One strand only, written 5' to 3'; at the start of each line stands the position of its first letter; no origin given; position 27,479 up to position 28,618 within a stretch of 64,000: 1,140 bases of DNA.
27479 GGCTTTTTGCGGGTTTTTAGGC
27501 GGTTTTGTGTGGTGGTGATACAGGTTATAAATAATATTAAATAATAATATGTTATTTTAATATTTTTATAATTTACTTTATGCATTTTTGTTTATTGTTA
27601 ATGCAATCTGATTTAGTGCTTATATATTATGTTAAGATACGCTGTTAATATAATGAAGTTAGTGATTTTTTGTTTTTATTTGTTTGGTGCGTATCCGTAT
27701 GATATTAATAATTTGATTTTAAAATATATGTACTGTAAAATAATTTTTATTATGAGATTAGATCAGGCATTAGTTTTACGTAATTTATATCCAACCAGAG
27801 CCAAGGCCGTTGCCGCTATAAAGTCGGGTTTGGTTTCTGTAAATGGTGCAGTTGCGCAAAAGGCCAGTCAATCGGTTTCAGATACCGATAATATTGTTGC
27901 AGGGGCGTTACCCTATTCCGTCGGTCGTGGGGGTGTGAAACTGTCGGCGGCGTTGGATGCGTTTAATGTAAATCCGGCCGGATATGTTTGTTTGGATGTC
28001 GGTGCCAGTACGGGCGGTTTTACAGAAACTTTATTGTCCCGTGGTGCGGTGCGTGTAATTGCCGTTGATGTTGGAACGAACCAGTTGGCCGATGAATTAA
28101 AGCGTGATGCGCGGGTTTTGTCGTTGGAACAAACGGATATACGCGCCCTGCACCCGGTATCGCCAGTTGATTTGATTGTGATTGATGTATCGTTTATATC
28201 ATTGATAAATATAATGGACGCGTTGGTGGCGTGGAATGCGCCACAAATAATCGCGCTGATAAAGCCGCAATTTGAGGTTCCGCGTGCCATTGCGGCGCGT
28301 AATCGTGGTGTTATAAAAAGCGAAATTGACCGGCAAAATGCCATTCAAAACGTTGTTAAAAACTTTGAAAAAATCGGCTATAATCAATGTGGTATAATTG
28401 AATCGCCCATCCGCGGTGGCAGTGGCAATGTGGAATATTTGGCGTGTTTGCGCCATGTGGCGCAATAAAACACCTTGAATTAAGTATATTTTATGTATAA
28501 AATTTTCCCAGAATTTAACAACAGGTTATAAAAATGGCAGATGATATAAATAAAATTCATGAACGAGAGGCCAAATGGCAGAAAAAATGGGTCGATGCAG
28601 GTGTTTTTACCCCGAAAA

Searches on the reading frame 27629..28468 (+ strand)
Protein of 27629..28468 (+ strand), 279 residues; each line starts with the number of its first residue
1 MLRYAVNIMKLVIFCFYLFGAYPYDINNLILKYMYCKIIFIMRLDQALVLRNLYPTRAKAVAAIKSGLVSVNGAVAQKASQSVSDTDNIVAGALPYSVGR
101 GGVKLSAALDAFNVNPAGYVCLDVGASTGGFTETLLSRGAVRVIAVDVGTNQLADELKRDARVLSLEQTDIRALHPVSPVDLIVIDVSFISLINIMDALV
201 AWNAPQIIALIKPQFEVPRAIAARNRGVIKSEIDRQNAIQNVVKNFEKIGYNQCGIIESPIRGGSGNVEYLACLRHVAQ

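Call 24: search_protein_families(library=pfam, proteins=[window:27629-28468:+], max_evalue=0.001)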
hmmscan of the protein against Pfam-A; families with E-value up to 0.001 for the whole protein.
window:27629-28468:+ (279 aa): 4 families
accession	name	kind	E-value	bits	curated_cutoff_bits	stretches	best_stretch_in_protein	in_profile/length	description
PF01728.25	FtsJ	-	2.5e-37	129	24.1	1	98-275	2-180/181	FtsJ-like methyltransferase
PF01479.30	S4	-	1.2e-08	34.9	22.8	1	42-88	1-47/48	S4 domain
PF13649.12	Methyltransf_25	-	8.4e-05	23.6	27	1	122-186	2-71/97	Methyltransferase domain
PF08241.18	Methyltransf_11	-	0.00076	20.5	21.2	0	122-189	1-70/95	Methyltransferase domain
